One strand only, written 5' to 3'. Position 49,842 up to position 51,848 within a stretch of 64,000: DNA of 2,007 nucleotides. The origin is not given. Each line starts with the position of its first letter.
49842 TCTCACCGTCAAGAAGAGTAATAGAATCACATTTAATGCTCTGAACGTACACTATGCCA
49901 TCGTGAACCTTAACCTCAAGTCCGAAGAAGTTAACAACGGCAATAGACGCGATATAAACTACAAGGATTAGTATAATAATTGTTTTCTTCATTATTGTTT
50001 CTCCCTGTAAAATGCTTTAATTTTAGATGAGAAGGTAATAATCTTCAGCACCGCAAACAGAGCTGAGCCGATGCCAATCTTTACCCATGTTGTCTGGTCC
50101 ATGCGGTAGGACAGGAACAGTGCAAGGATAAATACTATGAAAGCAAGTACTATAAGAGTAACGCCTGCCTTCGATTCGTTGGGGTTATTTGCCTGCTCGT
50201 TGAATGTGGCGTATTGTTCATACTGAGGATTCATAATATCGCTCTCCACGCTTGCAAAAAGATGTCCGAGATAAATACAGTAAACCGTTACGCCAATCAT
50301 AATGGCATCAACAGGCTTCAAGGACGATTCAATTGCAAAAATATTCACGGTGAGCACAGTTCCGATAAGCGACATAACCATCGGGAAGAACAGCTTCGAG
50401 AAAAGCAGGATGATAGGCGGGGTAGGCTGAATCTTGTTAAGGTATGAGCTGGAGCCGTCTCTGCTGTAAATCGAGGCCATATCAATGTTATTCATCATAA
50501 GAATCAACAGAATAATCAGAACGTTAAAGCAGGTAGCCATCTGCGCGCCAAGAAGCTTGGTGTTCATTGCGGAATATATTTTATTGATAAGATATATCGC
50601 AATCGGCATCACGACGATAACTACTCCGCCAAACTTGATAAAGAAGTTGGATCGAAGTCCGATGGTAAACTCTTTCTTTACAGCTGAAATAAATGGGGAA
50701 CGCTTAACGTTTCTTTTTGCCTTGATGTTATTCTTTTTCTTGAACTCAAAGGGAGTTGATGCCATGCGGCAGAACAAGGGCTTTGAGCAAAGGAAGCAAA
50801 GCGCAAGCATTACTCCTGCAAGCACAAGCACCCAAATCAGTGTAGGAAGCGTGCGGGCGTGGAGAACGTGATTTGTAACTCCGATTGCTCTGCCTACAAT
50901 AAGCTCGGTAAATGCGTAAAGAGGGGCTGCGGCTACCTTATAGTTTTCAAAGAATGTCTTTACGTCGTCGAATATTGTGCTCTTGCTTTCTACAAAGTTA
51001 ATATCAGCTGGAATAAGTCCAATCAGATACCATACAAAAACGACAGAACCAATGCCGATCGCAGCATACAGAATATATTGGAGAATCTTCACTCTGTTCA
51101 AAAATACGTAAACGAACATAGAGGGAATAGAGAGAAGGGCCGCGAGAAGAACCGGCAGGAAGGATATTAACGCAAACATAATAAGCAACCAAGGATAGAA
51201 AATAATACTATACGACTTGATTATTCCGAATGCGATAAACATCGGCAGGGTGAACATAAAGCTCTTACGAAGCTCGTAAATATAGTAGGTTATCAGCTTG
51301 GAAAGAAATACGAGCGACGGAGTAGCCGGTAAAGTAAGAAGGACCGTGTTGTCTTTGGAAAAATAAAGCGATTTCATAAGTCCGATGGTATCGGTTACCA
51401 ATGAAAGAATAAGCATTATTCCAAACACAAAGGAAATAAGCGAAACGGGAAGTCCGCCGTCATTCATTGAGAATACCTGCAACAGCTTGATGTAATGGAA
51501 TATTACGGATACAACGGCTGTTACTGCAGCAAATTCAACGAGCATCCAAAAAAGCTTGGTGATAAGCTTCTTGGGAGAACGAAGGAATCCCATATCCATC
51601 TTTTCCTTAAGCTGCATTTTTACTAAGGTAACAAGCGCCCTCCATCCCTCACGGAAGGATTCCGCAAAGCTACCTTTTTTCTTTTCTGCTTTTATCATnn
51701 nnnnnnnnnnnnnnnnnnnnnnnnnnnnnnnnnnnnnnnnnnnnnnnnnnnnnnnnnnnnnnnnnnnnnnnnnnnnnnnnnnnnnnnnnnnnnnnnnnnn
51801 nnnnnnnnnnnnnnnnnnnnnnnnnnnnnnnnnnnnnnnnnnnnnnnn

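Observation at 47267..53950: Four-gene envelope operon: giant membrane-domain/ABC-ATPase fusion, second permease, anchored Ig-like protein and beta-helix lipoprotein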

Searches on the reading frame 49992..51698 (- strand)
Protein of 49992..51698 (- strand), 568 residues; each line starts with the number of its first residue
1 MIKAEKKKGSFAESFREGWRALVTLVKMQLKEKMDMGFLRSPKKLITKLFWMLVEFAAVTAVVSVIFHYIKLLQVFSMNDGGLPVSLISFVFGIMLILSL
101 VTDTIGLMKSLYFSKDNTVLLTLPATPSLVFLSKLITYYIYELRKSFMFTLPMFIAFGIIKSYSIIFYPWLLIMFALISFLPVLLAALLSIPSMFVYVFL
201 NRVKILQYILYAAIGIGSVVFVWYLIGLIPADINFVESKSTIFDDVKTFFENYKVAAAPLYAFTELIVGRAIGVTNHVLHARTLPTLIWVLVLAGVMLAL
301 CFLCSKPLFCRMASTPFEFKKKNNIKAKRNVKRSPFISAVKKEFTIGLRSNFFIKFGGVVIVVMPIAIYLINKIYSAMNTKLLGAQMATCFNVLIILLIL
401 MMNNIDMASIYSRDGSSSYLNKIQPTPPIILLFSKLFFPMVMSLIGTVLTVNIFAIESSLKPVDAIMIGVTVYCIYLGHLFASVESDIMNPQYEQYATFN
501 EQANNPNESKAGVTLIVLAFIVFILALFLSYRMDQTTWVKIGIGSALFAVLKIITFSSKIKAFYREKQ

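Call 3: search_protein_families(library=pfam, proteins=[window:49992-51698:-], max_evalue=0.1)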
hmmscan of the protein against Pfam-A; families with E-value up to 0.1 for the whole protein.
window:49992-51698:- (568 aa): 2 families
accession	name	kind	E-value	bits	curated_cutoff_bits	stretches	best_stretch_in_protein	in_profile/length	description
PF16949.11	ABC_tran_2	-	8.5e-08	31.9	25.7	1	51-526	10-484/542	Putative ATP-binding cassette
PF16316.10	DUF4956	-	0.047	13.8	30.6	1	513-559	24-65/169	Domain of unknown function (DUF4956)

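Call 4: search_protein_families(library=ncbifam, proteins=[window:49992-51698:-], max_evalue=0.1)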
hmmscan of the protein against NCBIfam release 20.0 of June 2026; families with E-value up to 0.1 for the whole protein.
window:49992-51698:- (568 aa): 0 families

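Call 20: search_solved_structures(query=window:49992-51698:-, max_evalue=10)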
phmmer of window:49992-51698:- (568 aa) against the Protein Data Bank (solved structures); distinct sequences matched with E-value up to 10: 0.

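Call 27: find_homologous_proteins(query=window:49992-51698:-, max_evalue=0.001)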
Query window:49992-51698:- (568 aa): 632 proteins with E <= 0.001 among 8000 candidates; the best 120 are listed.
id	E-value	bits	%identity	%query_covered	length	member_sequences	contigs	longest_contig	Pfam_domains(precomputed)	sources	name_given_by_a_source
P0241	0.0e+0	1199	99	100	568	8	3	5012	PF16949.12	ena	-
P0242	9.3e-298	1006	80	100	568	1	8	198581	PF16949.12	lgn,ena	-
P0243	9.9e-283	957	76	100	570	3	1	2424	-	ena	-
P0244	6.4e-282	954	76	100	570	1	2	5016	PF16949.12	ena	-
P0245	2.7e-276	936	73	100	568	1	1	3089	PF16949.12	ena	-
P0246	3.5e-276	935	73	100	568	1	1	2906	PF16949.12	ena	-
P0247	7.3e-249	845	67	100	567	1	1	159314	PF16949.12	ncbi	-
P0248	7.6e-249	845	67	100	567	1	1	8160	PF16949.12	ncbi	-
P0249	4.0e-248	843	66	100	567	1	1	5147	PF16949.12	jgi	jgi:ABC-2 type transport system permease protein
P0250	8.3e-247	838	66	100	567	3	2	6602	PF16949.12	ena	-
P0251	1.9e-246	837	66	100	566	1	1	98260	-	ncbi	-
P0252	2.1e-246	837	66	100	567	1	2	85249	PF16949.12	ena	-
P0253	2.7e-246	837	66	100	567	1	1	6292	-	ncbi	-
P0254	7.3e-246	835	65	100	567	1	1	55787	PF16949.12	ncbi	-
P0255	2.1e-245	834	65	100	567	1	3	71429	PF16949.12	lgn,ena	-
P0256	2.2e-245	834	65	100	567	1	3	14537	PF16949.12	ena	-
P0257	2.6e-245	833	65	100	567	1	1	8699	PF16949.12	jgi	jgi:hypothetical protein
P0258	4.4e-245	833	65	100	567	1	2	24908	PF16949.12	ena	-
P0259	5.4e-245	832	65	100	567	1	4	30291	PF16949.12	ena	-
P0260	5.4e-245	832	65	100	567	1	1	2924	PF16949.12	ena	-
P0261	1.5e-244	831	67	100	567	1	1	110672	PF16949.12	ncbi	-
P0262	1.8e-244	831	64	100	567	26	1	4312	PF16949.12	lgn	-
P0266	4.9e-244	829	67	100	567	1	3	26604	PF16949.12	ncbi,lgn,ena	-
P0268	1.0e-243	828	65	100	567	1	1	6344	PF16949.12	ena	-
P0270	1.4e-243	828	67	100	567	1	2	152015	PF16949.12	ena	-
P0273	2.1e-243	827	65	100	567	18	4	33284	PF16949.12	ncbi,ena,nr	ncbi:MAG: hypothetical protein J6Q70_01680 [Clostridia bacterium]|nr:hypothetical protein [Clostridi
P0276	4.2e-243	826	64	100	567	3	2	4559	PF16949.12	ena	-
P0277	5.3e-243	826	65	100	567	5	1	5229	PF16949.12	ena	-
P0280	6.1e-243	826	67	100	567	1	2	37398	PF16949.12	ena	-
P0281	8.0e-243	825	64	99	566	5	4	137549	PF16949.12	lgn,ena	-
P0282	3.0e-242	823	65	100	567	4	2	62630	PF16949.12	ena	-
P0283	3.1e-242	823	65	99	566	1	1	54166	PF16949.12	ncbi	-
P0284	3.9e-242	823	64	100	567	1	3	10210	PF16949.12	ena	-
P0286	8.5e-242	822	65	100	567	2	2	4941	PF16949.12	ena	-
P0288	8.2e-241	819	66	100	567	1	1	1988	PF16949.12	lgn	-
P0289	1.0e-240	818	65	99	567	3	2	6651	PF16949.12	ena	-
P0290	1.2e-240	818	66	100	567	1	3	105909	PF16949.12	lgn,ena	-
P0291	1.3e-240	818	66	100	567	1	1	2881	PF16949.12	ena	-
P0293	1.4e-240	818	66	100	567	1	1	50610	PF16949.12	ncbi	-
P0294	2.0e-240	817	65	100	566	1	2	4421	PF16949.12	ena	-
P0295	2.5e-240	817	64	100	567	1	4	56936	PF16949.12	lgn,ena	-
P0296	2.7e-240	817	66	100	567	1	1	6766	PF16949.12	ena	-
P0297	2.8e-240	817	65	100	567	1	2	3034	PF16949.12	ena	-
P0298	3.7e-240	816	65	100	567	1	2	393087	PF16949.12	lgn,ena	-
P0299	7.3e-240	815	65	100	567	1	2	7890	PF16949.12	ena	-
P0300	1.1e-239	815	65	100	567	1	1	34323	PF16949.12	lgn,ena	-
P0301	1.1e-239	815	65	100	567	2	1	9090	PF16949.12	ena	-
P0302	1.2e-239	815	67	100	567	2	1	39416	PF16949.12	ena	-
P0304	3.2e-239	813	65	100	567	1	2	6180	PF16949.12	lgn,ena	-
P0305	5.0e-239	813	64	100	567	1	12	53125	PF16949.12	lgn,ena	-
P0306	7.2e-239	812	66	100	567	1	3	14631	PF16949.12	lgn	-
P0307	7.4e-239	812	64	100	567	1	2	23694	PF16949.12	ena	-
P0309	9.3e-239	812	64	100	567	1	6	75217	PF16949.12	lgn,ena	-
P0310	1.2e-238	811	64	100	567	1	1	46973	PF16949.12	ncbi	-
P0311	2.8e-238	810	65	100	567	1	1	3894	PF16949.12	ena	-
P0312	4.4e-238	810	64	100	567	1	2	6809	PF16949.12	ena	-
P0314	7.0e-238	809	64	100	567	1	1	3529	PF16949.12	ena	-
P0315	7.3e-238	809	65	100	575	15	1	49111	PF16949.12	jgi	-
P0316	1.2e-237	808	64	100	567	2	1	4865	PF16949.12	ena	-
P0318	1.9e-237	807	64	100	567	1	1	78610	PF16949.12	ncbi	-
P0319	1.9e-237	807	64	100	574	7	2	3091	PF16949.12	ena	-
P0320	2.1e-237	807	66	100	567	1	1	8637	PF16949.12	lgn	-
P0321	2.9e-237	807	65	100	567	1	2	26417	PF16949.12,PF09847.17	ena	-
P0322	5.2e-237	806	64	100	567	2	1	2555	PF16949.12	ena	-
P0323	8.6e-237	805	62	100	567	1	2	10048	PF16949.12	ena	-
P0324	1.3e-236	805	64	100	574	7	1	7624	PF16949.12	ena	-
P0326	5.6e-236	803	64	100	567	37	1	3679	PF16949.12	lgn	-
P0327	5.7e-236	803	63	100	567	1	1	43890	PF16949.12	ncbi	-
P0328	8.3e-236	802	64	99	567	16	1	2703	PF16949.12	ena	-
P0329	8.4e-236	802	64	100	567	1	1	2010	PF16949.12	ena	-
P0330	2.8e-235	800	63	100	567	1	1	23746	PF16949.12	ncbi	-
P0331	3.8e-235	800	64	100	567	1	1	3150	PF16949.12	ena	-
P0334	6.6e-235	799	63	100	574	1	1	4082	PF16949.12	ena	-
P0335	7.9e-235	799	63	100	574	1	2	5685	PF16949.12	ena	-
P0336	1.0e-234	798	63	100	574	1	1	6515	PF16949.12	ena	-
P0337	1.5e-234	798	64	100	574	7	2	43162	PF16949.12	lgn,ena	-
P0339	4.0e-234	796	62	100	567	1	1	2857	PF16949.12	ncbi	-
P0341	4.8e-234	796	63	100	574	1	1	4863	PF16949.12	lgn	-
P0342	6.2e-234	796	63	100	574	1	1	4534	PF16949.12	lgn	-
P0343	1.0e-233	795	64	100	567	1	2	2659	PF16949.12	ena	-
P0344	3.0e-233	794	63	100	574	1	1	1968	PF16949.12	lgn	-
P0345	4.2e-233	793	63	99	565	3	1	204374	PF16949.12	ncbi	-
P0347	6.3e-233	793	63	100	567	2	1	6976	PF16949.12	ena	-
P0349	3.0e-232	790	63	100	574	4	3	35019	PF16949.12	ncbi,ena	-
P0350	1.5e-231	788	65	98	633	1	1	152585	PF16949.12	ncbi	-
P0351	1.7e-231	788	64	100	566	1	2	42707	PF16949.12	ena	-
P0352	3.3e-231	787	64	100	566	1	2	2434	PF16949.12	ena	-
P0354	4.6e-231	786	62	100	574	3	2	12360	PF16949.12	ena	-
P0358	5.2e-230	783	62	100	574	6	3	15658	PF16949.12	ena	-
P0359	8.2e-230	782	61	100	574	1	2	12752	PF16949.12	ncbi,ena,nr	ncbi:MAG: hypothetical protein IKV02_02315 [Clostridia bacterium]|nr:hypothetical protein [Clostridi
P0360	8.5e-230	782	63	100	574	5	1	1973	PF16949.12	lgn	-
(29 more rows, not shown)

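Call 31: search_solved_structures(query=A3, max_evalue=10)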
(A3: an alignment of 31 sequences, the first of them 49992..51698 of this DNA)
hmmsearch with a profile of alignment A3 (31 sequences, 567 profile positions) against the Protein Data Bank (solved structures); distinct sequences matched with E-value up to 10: 2.
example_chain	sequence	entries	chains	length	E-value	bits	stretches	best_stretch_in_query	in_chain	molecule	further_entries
4cyl_A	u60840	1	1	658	0.72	11.7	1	268-337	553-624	EFF-1A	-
4ig4_A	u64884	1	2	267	0.84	11.5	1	115-148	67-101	Thermostable NPPase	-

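Call 59: search_protein_families(library=padloc, proteins=[window:49992-51698:-], max_evalue=0.001)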
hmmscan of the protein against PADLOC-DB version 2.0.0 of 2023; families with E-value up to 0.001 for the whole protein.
window:49992-51698:- (568 aa): 0 families

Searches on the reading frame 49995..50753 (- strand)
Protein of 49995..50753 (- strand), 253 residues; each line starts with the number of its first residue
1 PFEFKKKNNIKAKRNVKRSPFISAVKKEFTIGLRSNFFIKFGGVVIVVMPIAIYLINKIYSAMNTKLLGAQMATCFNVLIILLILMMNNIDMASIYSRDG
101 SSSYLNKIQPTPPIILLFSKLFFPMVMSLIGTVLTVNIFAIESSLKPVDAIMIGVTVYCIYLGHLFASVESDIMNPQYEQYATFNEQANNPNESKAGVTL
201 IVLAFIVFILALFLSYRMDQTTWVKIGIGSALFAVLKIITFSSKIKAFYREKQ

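Call 32: search_protein_families(library=pfam, proteins=[window:49995-50753:-], max_evalue=10)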
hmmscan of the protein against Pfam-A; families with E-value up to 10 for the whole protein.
seq(253 aa): 6 families
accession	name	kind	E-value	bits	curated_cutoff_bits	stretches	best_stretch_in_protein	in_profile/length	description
PF16316.10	DUF4956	-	0.012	15.8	30.6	1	197-244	23-65/169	Domain of unknown function (DUF4956)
PF23600.1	DUF7139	-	0.19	11.7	30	1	196-235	29-68/150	Domain of unknown function (DUF7139)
PF09490.15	CbtA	-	2.1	8.6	30.7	1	22-87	131-196/239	Probable cobalt transporter subunit (CbtA)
PF20990.2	DUF2207_C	-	3.3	7.8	33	0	122-222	163-193/247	Predicted membrane protein (DUF2207) C-terminal domain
PF05529.17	Bap31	-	4.4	7.6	22.7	1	44-100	19-76/138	Bap31/Bap29 transmembrane region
PF03779.20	SPW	-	5.2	8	31.5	0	148-234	29-90/93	SPW repeat domain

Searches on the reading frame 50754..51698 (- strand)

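Call 32: search_protein_families(library=pfam, proteins=[window:50754-51698:-], max_evalue=10)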
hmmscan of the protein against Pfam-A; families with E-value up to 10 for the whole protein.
seq(315 aa): 1 family
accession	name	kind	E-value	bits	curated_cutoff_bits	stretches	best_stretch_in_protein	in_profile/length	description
PF16949.11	ABC_tran_2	-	3e-11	43.3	25.7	1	51-246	10-203/542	Putative ATP-binding cassette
